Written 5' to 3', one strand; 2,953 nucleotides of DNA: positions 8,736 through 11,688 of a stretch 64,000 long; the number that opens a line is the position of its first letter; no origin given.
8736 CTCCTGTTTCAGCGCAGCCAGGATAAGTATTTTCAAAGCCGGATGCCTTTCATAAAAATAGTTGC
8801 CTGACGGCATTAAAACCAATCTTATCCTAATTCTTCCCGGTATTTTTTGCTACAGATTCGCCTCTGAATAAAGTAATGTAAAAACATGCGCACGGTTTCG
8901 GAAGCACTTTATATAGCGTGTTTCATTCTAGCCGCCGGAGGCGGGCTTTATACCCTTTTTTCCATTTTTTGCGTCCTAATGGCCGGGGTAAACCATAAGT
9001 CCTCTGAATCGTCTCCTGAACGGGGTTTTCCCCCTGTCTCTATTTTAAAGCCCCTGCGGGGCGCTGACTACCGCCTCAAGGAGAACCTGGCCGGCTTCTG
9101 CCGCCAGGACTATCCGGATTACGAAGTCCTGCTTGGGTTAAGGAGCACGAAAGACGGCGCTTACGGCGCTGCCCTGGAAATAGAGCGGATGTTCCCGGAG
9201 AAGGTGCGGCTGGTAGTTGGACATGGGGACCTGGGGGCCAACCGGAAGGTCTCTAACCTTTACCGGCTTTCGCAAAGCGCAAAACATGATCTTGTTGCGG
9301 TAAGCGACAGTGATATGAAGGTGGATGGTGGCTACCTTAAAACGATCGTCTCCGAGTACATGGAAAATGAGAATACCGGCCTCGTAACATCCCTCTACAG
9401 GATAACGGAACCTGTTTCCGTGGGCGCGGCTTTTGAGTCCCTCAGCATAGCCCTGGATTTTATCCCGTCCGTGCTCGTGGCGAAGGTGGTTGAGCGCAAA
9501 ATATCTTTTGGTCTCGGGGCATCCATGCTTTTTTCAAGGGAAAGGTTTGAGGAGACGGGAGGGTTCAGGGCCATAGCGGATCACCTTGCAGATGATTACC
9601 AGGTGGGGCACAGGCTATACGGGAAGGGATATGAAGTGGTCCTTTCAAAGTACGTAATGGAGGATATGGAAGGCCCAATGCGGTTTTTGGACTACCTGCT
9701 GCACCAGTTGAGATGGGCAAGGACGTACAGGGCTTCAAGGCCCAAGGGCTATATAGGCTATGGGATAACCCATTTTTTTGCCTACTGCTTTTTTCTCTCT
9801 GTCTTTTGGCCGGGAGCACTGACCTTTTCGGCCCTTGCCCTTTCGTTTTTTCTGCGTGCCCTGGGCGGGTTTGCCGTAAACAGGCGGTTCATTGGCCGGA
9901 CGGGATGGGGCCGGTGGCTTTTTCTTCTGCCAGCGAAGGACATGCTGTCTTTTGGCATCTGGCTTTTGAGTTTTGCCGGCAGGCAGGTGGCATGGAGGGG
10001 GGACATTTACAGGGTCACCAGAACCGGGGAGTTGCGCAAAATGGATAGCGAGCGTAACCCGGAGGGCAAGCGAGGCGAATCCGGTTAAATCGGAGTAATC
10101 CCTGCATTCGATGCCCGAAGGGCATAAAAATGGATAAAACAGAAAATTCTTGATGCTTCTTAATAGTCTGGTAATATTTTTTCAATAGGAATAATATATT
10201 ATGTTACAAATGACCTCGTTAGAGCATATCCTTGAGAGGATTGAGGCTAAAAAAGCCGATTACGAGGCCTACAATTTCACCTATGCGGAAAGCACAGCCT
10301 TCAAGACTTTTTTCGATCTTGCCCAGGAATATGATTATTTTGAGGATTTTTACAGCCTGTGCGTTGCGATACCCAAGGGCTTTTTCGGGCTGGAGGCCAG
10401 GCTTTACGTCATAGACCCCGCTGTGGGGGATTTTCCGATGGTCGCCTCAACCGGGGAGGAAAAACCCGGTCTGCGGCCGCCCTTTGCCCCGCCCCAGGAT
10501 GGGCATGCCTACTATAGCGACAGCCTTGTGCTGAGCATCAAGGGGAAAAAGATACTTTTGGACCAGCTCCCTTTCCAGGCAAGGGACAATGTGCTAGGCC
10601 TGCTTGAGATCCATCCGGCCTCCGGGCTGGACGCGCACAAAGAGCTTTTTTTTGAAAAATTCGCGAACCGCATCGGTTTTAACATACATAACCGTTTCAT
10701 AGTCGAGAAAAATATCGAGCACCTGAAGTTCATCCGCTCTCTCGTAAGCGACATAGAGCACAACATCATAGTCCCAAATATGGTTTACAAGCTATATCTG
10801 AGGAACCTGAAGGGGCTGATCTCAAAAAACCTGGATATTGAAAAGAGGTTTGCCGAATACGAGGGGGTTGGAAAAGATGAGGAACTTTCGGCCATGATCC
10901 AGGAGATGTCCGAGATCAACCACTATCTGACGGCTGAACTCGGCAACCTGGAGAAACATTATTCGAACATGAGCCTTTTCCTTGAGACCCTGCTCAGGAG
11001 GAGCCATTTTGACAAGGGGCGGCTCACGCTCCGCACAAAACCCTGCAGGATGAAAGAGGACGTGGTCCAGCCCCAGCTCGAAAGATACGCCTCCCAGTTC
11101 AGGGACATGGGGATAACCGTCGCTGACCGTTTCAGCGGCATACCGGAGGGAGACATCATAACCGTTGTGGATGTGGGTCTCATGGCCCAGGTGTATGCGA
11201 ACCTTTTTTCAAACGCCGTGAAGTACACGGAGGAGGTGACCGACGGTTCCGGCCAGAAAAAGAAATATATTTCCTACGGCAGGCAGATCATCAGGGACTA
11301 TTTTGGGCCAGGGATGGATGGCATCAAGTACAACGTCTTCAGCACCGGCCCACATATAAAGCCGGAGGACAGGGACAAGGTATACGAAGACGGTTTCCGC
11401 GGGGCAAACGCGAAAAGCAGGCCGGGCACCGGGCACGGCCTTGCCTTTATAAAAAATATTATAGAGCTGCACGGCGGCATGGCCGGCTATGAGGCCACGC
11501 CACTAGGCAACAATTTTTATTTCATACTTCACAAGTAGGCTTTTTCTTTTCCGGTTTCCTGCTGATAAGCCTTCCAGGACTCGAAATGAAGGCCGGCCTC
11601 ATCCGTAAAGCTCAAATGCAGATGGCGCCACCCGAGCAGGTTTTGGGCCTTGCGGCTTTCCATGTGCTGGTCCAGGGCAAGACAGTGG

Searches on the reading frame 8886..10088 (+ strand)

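Call 6: search_protein_families(library=ncbifam, proteins=[window:8886-10088:+])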
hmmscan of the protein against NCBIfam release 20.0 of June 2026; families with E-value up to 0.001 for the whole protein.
window:8886-10088:+ (400 aa): 5 families
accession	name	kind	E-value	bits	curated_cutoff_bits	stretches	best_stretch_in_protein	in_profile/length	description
TIGR03472.1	HpnI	equivalog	9.2e-88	294.6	310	1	9-384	5-371/373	bacteriohopanetetrol glucosamine biosynthesis glycosyltransferase HpnI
TIGR03469.1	HpnB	hypoth_equivalog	8.6e-08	31.6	379.25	1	32-254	26-256/386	hopene-associated glycosyltransferase HpnB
TIGR03937.1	PgaC_IcaA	equivalog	2.2e-07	30.2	422.3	1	36-279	32-268/407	poly-beta-1,6-N-acetyl-D-glucosamine synthase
TIGR03965.1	mycofact_glyco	equivalog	4.3e-05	22.6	280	1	130-251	151-270/467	mycofactocin biosynthesis glycosyltransferase MftF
NF038299.1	EPS_HpsN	equivalog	7.2e-05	21.9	425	1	50-169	2-117/317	hormogonium polysaccharide biosynthesis glycosyltransferase HpsN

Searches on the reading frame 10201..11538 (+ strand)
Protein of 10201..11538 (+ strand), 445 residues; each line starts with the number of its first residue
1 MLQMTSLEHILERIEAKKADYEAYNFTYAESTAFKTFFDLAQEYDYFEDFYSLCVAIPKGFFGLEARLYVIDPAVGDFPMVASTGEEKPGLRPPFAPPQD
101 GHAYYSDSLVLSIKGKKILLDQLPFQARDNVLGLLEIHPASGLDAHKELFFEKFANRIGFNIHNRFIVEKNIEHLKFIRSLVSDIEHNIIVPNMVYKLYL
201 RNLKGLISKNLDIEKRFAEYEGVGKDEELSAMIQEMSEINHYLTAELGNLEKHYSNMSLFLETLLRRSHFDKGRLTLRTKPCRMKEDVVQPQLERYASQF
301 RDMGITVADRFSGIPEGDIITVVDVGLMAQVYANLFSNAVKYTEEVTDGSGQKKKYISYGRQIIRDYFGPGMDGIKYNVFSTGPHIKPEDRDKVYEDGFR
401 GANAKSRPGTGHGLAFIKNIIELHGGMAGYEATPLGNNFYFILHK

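Call 63: search_protein_families(library=pfam, proteins=[window:10201-11538:+], max_evalue=0.00001)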
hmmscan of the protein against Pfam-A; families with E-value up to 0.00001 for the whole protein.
window:10201-11538:+ (445 aa): 1 family
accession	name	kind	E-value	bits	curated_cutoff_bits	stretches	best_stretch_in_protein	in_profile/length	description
PF02518.31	HATPase_c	-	2.6e-11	44.4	26.4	1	327-441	5-105/111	Histidine kinase-, DNA gyrase B-, and HSP90-like ATPase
